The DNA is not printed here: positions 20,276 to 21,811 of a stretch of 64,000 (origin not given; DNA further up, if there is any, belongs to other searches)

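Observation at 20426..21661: NRAMP-fold transporter lacking all canonical metal ligands, embedded between NagA-like and NagB-like genes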

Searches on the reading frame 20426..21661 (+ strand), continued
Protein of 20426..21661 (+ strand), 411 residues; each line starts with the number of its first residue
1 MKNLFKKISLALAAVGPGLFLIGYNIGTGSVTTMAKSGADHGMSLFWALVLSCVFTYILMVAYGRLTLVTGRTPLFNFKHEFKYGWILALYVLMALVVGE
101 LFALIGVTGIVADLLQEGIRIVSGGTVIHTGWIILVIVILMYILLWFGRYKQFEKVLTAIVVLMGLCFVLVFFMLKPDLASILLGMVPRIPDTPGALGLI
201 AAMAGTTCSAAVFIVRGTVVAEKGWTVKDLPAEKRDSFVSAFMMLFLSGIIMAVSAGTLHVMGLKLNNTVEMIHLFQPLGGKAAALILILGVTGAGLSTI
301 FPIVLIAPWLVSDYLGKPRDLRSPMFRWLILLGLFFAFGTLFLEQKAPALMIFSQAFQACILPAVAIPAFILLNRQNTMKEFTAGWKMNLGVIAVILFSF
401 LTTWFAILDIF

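Call 66: search_solved_structures(query=P0221, max_evalue=0.00001, show_alignments=1)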
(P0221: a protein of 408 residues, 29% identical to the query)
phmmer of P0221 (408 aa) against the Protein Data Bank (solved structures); distinct sequences matched with E-value up to 0.00001: 21.
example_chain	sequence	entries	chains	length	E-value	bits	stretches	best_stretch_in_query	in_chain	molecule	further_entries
10ky_A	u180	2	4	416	5.6e-34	121.1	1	3-393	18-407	Divalent metal cation transporter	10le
7qia_A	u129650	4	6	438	3.7e-33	118.4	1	10-385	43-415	Divalent metal cation transporter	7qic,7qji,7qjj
9f6p_A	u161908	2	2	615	5.6e-24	88.1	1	10-233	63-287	Natural resistance-associated macrophage protein 1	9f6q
8e5s_A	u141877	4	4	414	1.6e-23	86.7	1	10-367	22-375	Divalent metal cation transporter MntH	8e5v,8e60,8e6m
8e6i_A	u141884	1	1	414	2.5e-23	86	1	10-367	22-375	Divalent metal cation transporter MntH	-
8e6h_A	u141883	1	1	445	3.3e-23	85.6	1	10-367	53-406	Divalent metal cation transporter MntH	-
8e6l_A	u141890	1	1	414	3.4e-23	85.6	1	10-367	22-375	Divalent metal cation transporter MntH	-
8e6n_A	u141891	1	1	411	3.7e-23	85.4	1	10-367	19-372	Divalent metal cation transporter MntH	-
5kte_A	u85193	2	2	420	3.9e-23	85.4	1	10-370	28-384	Divalent metal cation transporter MntH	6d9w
6d91_A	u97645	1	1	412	4.4e-23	85.2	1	10-367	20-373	Divalent metal cation transporter MntH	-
6c3i_A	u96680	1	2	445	1.3e-22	83.7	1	11-358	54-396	Divalent metal cation transporter MntH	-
5m95_A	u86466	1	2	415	6.2e-19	71.5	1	16-404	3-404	Divalent metal cation transporter MntH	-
5m94_A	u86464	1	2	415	6.4e-19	71.5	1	16-404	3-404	Divalent metal cation transporter MntH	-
7phq_B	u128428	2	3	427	8.1e-19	71.2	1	16-404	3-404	Divalent metal cation transporter MntH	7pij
8ont_A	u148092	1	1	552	2.8e-18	69.4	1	6-360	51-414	NRAMP related aluminium transporter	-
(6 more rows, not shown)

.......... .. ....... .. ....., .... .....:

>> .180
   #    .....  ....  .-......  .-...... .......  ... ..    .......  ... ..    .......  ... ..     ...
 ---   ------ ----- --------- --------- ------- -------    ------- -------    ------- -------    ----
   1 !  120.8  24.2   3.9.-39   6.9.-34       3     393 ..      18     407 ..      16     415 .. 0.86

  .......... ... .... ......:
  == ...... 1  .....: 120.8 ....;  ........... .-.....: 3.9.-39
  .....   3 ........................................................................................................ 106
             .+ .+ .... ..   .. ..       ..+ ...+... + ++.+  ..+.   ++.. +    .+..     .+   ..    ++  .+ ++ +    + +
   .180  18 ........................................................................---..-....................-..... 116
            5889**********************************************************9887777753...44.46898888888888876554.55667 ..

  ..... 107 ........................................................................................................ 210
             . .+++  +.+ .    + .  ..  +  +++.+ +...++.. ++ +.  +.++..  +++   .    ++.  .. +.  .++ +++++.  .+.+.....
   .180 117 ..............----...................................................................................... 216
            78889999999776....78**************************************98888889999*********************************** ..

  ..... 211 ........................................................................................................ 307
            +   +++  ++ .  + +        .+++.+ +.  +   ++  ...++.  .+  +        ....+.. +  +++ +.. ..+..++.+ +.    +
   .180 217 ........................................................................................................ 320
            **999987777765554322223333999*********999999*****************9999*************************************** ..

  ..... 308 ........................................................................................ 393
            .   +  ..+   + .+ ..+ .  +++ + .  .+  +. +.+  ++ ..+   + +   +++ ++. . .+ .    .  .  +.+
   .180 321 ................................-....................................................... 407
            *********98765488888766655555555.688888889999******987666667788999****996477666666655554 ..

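Call 69: find_encoding_contigs(protein=P0207, flank=5000, max_places=2)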
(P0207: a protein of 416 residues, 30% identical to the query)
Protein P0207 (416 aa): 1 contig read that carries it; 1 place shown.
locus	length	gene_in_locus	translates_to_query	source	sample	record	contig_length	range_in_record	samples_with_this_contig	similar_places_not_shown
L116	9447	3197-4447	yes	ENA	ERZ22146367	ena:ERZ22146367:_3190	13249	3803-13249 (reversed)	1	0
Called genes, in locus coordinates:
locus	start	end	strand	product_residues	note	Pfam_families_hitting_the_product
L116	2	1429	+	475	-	?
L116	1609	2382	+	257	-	PF03746:LamB_YcsF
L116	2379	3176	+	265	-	PF07286:D-Glu_cyclase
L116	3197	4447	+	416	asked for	PF01566:Nramp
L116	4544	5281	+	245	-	PF02682:CT_C_D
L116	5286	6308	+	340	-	PF02626:CT_A_B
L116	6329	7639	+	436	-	PF08245:Mur_ligase_M, PF02875:Mur_ligase_C, PF27239:FOL3_C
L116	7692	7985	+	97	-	-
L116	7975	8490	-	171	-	PF14277:DUF4364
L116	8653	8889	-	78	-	PF00269:SASP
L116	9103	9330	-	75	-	PF00381:PTS-HPr (weak)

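Call 84: find_encoding_contigs(protein=P0138, flank=7000, max_places=3)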
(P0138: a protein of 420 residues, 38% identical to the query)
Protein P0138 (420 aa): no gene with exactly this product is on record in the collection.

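Call 85: find_encoding_contigs(protein=P0131, flank=7000, max_places=3)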
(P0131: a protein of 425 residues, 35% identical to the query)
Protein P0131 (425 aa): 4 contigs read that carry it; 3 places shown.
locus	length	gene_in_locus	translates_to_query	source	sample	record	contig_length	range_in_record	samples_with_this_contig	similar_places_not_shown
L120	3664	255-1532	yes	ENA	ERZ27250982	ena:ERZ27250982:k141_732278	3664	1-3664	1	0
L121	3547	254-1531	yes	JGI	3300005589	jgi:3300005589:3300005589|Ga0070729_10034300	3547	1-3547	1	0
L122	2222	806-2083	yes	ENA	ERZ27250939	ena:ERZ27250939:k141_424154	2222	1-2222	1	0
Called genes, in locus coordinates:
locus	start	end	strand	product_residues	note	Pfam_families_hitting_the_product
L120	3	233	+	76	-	?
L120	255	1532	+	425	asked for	PF01566:Nramp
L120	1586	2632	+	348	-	PF08787:Alginate_lyase2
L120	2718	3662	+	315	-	?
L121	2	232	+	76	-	?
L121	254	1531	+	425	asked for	PF01566:Nramp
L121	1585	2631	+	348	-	PF08787:Alginate_lyase2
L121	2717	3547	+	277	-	?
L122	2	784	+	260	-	?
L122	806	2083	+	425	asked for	PF01566:Nramp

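Call 86: search_protein_families(library=pfam, proteins=[L120:2718-3662:+, L122:2-784:+, L103:8546-9913:+, L103:11374-12600:+, L088:6970-8346:+, L088:8401-9627:-, L088:11282-13210:-, L049:2698-3660:+, L049:3754-4572:+, L049:7021-7986:+], max_evalue=0.00001)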
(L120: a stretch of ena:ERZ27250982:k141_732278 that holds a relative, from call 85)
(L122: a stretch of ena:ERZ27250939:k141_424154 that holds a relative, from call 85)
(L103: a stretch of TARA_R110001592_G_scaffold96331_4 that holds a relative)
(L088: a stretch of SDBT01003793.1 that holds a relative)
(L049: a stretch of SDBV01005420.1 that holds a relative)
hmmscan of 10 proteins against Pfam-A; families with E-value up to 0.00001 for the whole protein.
L120:2718-3662:+ (315 aa): 1 family
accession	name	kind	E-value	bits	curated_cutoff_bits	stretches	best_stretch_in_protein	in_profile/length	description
PF08787.18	Alginate_lyase2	-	4.6e-50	171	29.7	1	73-312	27-207/225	Alginate lyase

L122:2-784:+ (260 aa): 1 family
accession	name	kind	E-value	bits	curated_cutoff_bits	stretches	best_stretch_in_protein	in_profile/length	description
PF00393.24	6PGD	-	2.9e-75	253.8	27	1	5-260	27-290/290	6-phosphogluconate dehydrogenase, C-terminal domain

L103:8546-9913:+ (455 aa): 1 family
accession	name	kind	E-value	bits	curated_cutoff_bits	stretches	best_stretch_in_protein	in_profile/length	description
PF12715.13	Abhydrolase_7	-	6.4e-06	26.1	21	0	269-358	177-268/388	Abhydrolase family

L103:11374-12600:+ (408 aa): 1 family
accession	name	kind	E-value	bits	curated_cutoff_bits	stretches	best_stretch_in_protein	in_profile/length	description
PF04909.20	Amidohydro_2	-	9.7e-25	88.3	26.4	1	120-406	41-288/289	Amidohydrolase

L088:6970-8346:+ (458 aa): 1 family
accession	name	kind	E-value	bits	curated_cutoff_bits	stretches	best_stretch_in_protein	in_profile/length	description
PF01041.23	DegT_DnrJ_EryC1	-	2.8e-64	218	19.8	1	82-431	4-345/360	DegT/DnrJ/EryC1/StrS aminotransferase family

L088:8401-9627:- (408 aa): 3 families
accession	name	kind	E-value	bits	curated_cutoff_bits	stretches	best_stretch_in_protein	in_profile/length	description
PF01041.23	DegT_DnrJ_EryC1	-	7.9e-107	358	19.8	1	27-349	4-321/360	DegT/DnrJ/EryC1/StrS aminotransferase family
PF00155.27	Aminotran_1_2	-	1.2e-10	41.6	19.7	1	53-278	45-288/361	Aminotransferase class I and II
PF01212.27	Beta_elim_lyase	-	4.4e-06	26.7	27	1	52-229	34-215/288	Beta-eliminating lyase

L088:11282-13210:- (642 aa): 3 families
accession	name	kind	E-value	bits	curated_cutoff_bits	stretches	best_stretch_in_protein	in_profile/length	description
PF07944.18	Beta-AFase-like_GH127_cat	-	8.7e-112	374.3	24.9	1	37-425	1-375/376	Beta-L-arabinofuranosidase, GH127 catalytic domain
PF20737.2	Glyco_hydro127C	-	6.8e-25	87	23.7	1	549-635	1-70/71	Glycoside hydrolase family 127 C-terminal domain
PF20736.2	Glyco_hydro127M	-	1.9e-19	70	24.2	1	435-547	1-95/95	Beta-L-arabinofuranosidase, GH127 middle domain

L049:2698-3660:+ (320 aa): 1 family
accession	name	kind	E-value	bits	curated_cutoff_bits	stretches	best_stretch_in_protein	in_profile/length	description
PF00294.29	PfkB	-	7.8e-45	153.9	25.8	1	33-298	23-296/302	pfkB family carbohydrate kinase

L049:3754-4572:+ (272 aa): 1 family
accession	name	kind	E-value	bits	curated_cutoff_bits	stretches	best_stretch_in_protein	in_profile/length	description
PF01116.26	F_bP_aldolase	-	2.7e-81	273.6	25.5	1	5-270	5-272/277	Fructose-bisphosphate aldolase class-II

L049:7021-7986:+ (321 aa): 1 family
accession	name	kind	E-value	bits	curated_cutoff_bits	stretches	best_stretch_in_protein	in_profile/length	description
PF00795.27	CN_hydrolase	-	1.1e-38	133.5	23.2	1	5-278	1-248/256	Carbon-nitrogen hydrolase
